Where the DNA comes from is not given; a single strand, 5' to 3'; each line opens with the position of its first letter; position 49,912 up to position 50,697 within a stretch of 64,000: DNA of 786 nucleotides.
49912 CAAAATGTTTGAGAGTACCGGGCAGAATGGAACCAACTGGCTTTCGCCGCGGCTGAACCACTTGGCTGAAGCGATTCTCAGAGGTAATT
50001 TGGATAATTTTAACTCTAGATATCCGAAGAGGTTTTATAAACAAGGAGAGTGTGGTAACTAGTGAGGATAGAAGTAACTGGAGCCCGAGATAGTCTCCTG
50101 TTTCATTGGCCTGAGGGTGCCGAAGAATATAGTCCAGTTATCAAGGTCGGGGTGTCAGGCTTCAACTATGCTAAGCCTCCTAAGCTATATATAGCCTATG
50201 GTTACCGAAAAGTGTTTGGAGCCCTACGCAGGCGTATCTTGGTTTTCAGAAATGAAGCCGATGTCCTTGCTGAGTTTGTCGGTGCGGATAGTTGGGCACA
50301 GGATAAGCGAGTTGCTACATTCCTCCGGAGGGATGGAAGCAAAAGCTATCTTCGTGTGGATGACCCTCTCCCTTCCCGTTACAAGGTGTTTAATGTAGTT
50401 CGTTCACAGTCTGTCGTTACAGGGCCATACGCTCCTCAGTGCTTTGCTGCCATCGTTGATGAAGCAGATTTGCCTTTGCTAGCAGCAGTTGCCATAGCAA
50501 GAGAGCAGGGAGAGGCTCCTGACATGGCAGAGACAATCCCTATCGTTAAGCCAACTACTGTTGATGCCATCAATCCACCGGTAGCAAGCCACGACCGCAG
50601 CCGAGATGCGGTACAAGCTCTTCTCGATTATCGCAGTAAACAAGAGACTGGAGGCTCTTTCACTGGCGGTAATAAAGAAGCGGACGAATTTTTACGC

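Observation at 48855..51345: HEAT-repeat / YaaA-DUF6884-like / novel-domain HhH-GPD iron-sulfur glycosylase operon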

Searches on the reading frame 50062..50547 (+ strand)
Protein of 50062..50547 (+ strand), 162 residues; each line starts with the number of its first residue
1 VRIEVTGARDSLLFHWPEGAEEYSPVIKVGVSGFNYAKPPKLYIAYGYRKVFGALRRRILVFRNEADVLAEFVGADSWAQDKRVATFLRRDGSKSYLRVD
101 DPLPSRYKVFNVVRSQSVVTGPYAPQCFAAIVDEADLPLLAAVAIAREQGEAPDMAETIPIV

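Call 31: predict_structure(alignment_id=A2)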
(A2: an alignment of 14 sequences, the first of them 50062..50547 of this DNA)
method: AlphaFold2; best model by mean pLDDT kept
length: 162 residues; sequences in the alignment: 14
mean_pLDDT: 83.2   pTM: 0.80
mean pLDDT of the five models: 83.2, 81.9, 68.0, 65.2, 64.0
residues with pLDDT >= 90: 74; 70-90: 62; 50-70: 16; < 50: 10
segments of 3 or more residues with pLDDT < 50: 153-162
pLDDT, mean of each block of 10 residues (from residue 1): 88 89 94 67 92 85 90 91 92 84 89 80 74 95 88 42 39
secondary structure, 60 per line:
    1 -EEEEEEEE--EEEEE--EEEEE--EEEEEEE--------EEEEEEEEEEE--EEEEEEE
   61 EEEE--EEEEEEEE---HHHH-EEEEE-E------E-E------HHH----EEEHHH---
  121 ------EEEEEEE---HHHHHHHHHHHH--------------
elements in order: E2-9 E12-16 E19-23 E26-32 E41-51 E54-64 E67-74 H78-81 E83-87 E112-114 E127-133 H137-148

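Call 32: search_protein_representatives(protein=window:50062-50547:+)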
Query: 162 residues. Proteins with E-value up to 0.001 (for the whole library): 110; up to 1e-10: 15; up to 1e-30: 2. The best 110 are listed.
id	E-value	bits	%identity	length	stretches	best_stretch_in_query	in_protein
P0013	2.0e-58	213.1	65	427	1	1-152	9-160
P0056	4.9e-33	130.6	43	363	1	1-150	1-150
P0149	3.0e-28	115.0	40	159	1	2-150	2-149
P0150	8.3e-27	110.4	43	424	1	10-150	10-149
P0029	1.0e-19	87.3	65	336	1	85-153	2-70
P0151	3.4e-19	85.7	37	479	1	2-151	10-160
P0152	1.3e-18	83.8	38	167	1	12-148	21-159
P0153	1.2e-16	77.4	36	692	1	14-150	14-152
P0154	6.6e-16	75.0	40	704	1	41-151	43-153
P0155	1.2e-15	74.1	39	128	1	42-150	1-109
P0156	5.8e-14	68.6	36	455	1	7-150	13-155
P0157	3.3e-13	66.2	35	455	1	39-150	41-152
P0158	1.3e-12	64.2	34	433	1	9-160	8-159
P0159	7.7e-11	58.5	36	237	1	9-150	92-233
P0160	1.0e-10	58.1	35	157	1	38-149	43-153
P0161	1.3e-10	57.8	32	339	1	38-149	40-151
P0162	1.5e-10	57.6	28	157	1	13-152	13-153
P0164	2.0e-10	57.1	32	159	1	3-147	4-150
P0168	1.5e-08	51.1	33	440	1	9-148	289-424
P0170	2.7e-08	50.2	34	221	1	13-150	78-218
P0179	2.5e-07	47.1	33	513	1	41-150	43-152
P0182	5.0e-07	46.1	30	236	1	10-147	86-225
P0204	1.5e-05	41.3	28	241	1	14-147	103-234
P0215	4.3e-05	39.8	28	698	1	14-149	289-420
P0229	1.8e-04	37.8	28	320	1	11-147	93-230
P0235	2.2e-04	37.5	27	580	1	14-147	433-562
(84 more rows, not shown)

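Call 34: search_protein_families(library=pfam, proteins=[P0149, P0151, P0153, P0154, P0156, P0159, P0168, P0179, P0215, P0235], max_evalue=0.01)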
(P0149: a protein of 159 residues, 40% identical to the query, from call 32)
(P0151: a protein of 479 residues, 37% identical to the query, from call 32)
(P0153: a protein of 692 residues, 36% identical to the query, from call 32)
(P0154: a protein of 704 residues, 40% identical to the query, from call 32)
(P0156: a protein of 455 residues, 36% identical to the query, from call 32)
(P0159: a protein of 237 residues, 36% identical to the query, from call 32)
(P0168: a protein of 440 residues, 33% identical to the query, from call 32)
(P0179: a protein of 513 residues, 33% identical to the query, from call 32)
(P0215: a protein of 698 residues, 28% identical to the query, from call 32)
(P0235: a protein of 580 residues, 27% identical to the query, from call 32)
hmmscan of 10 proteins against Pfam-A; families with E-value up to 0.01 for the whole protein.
P0149 (159 aa): 0 families

P0151 (479 aa): 0 families

P0153 (692 aa): 5 families
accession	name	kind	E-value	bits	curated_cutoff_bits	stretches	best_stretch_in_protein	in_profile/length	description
PF07728.20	AAA_5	-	1.1e-16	61.5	22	1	414-566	1-139/139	AAA domain (dynein-related subfamily)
PF13245.12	AAA_19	-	7.8e-05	23.3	25.1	1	410-505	9-104/134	AAA domain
PF00004.35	AAA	-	0.0004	21.3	21.2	1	415-566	1-123/131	ATPase family associated with various cellular activities (AAA)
PF13401.12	AAA_22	-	0.0028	18.4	27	0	412-517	5-109/130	AAA domain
PF13191.12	AAA_16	-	0.0042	18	32.6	0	413-437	25-49/167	AAA ATPase domain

P0154 (704 aa): 1 family
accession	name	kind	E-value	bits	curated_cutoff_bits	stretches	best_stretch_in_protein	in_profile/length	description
PF21818.3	DUF6884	-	1.5e-17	64.5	30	1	460-589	3-127/135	Family of unknown function (DUF6884)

P0156 (455 aa): 0 families

P0159 (237 aa): 1 family
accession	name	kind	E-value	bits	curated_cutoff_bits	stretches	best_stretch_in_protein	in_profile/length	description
PF12728.13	HTH_17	-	0.00032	21.3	27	1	6-54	1-49/51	Helix-turn-helix domain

P0168 (440 aa): 2 families
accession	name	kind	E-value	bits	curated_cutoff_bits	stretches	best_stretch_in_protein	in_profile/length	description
PF21818.3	DUF6884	-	8.2e-47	159.2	30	1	116-250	1-135/135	Family of unknown function (DUF6884)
PF24706.1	DUF7669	-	1.7e-14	54.2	23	1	5-78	2-75/75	Domain of unknown function (DUF7669)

P0179 (513 aa): 1 family
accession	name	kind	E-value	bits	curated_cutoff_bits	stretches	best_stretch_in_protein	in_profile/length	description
PF08671.16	SinI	-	0.00064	19.9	31.4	1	222-236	12-26/28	Anti-repressor SinI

P0215 (698 aa): 2 families
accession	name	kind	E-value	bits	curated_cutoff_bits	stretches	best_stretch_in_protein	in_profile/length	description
PF21818.3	DUF6884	-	2e-45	154.7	30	1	110-241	2-133/135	Family of unknown function (DUF6884)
PF24706.1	DUF7669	-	1.2e-14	54.7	23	1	5-77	3-75/75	Domain of unknown function (DUF7669)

P0235 (580 aa): 2 families
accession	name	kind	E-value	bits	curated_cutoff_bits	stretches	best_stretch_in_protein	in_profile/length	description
PF21818.3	DUF6884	-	2e-40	138.5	30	1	263-397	1-135/135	Family of unknown function (DUF6884)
PF19827.4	DUF6308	-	6.1e-14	52.8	27.3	1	24-201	6-192/193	Family of unknown function (DUF6308)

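Call 35: fold_search(model_id=the predicted structure, library=pdb)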
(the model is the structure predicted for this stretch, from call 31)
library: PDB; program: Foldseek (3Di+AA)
matches with E <= 10: 118; with E <= 0.001: 0
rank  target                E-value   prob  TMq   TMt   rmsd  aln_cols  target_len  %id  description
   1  5mrc_F                8.7e-01  0.03  0.14  0.12  17.1       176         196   12  Structure of the yeast mitochondrial ribosome - Class A (released 2017-02-15)
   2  8fkm_MODEL_1_A        1.6e+00  0.05  0.19  0.17  13.6       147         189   12  Human Atg3 with deletions of residues 1 to 25 and 90 to 190 (released 2023-09-13)
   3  9hlz_FF               1.7e+00  0.02  0.14  0.12  17.4       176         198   14  Translational activators Aep1, Aep2 and Atp25 in complex with mRNA and the yeast mitochondrial ribosome (released 2025-12-17)
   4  2qux_K                2.3e+00  0.04  0.13  0.16  14.0        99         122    6  PP7 coat protein dimer in complex with RNA hairpin (released 2007-12-18)
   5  6p7l_F                2.4e+00  0.10  0.18  0.20   7.4        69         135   17  1.8 Angstrom structure of Aln2 from Streptomyces sp. CM020 (released 2020-06-17)
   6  1s5a_D                2.7e+00  0.14  0.21  0.23   6.7        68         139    9  Crystal Structure of Putative Isomerase from Bacillus subtilis (released 2004-05-11)
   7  6kyl_D                3.0e+00  0.05  0.18  0.18   8.4        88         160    6  Crystal Structure of Phosphatidic acid Transporter Ups1/Mdm35 in Complex with (2R)-3-(phosphonooxy)propane-1,2-diyl di (released 2019-10-02)
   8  5tik_C                3.0e+00  0.05  0.19  0.11  16.6       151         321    9  Structural basis for inhibition of erythrocyte invasion by antibodies to Plasmodium falciparum protein CyRPA (released 2017-03-01)
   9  4xrn_A                3.0e+00  0.02  0.14  0.18  15.4       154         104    8  Pilz domain with c-di-gmp of a protein from Pseudomonas aeruginosa (released 2016-02-03)
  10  2qux_A                3.0e+00  0.02  0.13  0.16  18.0       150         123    6  PP7 coat protein dimer in complex with RNA hairpin (released 2007-12-18)
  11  8w5w_A                3.0e+00  0.02  0.14  0.17  16.7       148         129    8  Cryo-EM structure of Qb-Ab8 (released 2025-02-26)
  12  8j99_A                3.3e+00  0.06  0.21  0.24  13.2        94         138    5  Human 3-methylcrotonyl-CoA carboxylase in BCS-mcoa state (released 2024-05-08)
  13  8aj8_B                3.5e+00  0.05  0.23  0.08  14.1       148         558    8  Structure of p110 gamma bound to the p84 regulatory subunit (released 2023-03-22)
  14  8axw                  3.5e+00  0.04  0.19  0.18  10.9       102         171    9  The structure of mouse AsterC (GramD1c) with Ezetimibe (released 2023-09-13)
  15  8rb9_G                3.7e+00  0.10  0.21  0.18   5.8        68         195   15  Cryo-EM structure of the NADH:ferredoxin oxidoreductase RNF from Azotobacter vinelandii, NADH added (released 2024-06-26)
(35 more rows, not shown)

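Call 59: search_protein_families(library=pfam, proteins=[P0152, P0160, P0162, P0164, P0170, P0182, P0204, P0161, P0157, P0229], max_evalue=1)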
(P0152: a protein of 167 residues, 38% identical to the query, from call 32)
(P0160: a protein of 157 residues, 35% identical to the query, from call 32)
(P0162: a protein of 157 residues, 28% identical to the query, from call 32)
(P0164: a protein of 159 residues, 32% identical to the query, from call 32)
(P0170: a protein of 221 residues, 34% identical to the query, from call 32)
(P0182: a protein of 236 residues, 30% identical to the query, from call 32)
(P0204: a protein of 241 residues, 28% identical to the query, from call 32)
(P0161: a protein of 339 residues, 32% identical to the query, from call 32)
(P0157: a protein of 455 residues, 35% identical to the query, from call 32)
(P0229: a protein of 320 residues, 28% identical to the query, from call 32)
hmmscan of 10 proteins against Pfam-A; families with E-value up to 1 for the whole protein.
P0152 (167 aa): 1 family
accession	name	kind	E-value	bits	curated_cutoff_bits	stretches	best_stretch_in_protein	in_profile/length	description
PF22132.1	TilS-like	-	0.14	12.1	30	1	78-101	22-45/66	TilS-like substrate binding domain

P0160 (157 aa): 0 families

P0162 (157 aa): 0 families

P0164 (159 aa): 0 families

P0170 (221 aa): 1 family
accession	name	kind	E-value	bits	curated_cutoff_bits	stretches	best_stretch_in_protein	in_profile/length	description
PF12728.13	HTH_17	-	2.7e-06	28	27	1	7-53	1-47/51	Helix-turn-helix domain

P0182 (236 aa): 1 family
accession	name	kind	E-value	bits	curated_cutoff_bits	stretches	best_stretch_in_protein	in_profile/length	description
PF12728.13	HTH_17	-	0.0029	18.3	27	1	10-54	3-47/51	Helix-turn-helix domain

P0204 (241 aa): 1 family
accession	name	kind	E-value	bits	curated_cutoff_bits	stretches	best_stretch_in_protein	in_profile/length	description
PF12728.13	HTH_17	-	0.0023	18.6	27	1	8-56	2-50/51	Helix-turn-helix domain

P0161 (339 aa): 1 family
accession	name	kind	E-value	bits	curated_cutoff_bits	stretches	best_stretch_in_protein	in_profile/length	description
PF03749.19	SfsA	-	0.0086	16.3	22.8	1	209-291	20-96/138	Sugar fermentation stimulation protein RE domain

P0157 (455 aa): 0 families

P0229 (320 aa): 1 family
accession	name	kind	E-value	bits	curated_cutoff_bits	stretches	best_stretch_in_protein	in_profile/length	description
PF12460.14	MMS19_C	-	0.27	10.6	32.9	1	200-234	271-306/426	RNAPII transcription regulator C-terminal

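Call 60: search_solved_structures(query=A2, max_evalue=10)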
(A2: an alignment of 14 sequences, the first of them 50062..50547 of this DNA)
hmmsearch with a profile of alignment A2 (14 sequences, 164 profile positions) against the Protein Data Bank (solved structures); distinct sequences matched with E-value up to 10: 0.

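Call 67: fold_search(model_id=the predicted structure, library=viral)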
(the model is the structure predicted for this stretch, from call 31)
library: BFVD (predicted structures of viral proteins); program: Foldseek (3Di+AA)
matches with E <= 10: 260; with E <= 0.001: 0
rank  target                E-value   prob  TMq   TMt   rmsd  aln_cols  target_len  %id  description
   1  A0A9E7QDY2            1.9e-01  0.69  0.22  0.32   6.4        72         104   15  (no name in the UniProt tables at hand)
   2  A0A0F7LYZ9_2          6.9e-01  0.20  0.16  0.03  12.1        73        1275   11  (no name in the UniProt tables at hand)
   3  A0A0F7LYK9            8.1e-01  0.20  0.16  0.07  12.2        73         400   11  (no name in the UniProt tables at hand)
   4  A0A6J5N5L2            1.0e+00  0.51  0.21  0.38   5.6        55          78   18  Uncharacterized protein [uncultured Caudovirales phage]
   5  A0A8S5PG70            1.0e+00  0.13  0.17  0.25  14.0        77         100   10  Uncharacterized protein [Siphoviridae sp. cthL03]
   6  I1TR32                1.0e+00  0.08  0.28  0.22  17.0       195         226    9  (no name in the UniProt tables at hand)
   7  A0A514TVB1            1.1e+00  0.08  0.16  0.14  13.4       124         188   10  Uncharacterized protein [Aeromonas phage D3]
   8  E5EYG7                1.2e+00  0.33  0.24  0.33   4.8        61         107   13  (no name in the UniProt tables at hand)
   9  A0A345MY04            1.2e+00  0.08  0.14  0.22  10.1        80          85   15  (no name in the UniProt tables at hand)
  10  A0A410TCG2            1.2e+00  0.07  0.19  0.09  22.6       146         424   11  (no name in the UniProt tables at hand)
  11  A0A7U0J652            1.5e+00  0.23  0.23  0.38   6.8        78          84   15  (no name in the UniProt tables at hand)
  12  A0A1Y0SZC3            1.5e+00  0.06  0.14  0.15  12.9       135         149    8  Uncharacterized protein [Pseudomonas phage Phabio]
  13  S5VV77                1.5e+00  0.04  0.18  0.17  10.7       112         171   11  Uncharacterized protein [Pseudomonas phage PaBG]
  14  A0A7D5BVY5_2          1.7e+00  0.13  0.16  0.03  12.4        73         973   11  Non-structural polyprotein (Fragment) [SI bee virus 1]
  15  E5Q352                1.7e+00  0.12  0.17  0.03  12.2        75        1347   12  Polyprotein (Fragment) [Picorna-like virus Eptesicus fuscus/P1/InV1/IT/USA/2009]
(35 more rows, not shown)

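Call 71: search_protein_families(library=ncbifam, proteins=[P0149, P0170], max_evalue=0.05)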
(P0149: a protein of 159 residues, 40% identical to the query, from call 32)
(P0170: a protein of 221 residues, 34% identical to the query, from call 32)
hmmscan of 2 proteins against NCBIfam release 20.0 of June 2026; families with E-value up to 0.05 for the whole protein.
P0149 (159 aa): 0 families

P0170 (221 aa): 2 families
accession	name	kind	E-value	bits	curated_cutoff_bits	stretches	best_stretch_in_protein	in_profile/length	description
TIGR01764.1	excise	domain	9e-07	29.2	28.8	1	8-51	2-45/49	excisionase family DNA-binding protein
NF047737.1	antiphage_MADS1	equivalog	0.0048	17.1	80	1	7-51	3-47/49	methylation-associated defense system helix-turn-helix domain-containing protein MAD1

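Call 86: find_related_loci(query=A2, collection=viral_contigs, flank=8000)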
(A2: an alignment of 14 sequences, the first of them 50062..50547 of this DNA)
Query A2 (162 aa) in viral_contigs; peptide patterns used: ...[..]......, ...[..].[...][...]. (x = any residue, [..] = any of these).
18 stretches matched a pattern, but none encodes a relative of the query by tblastn (E <= 1e-3).
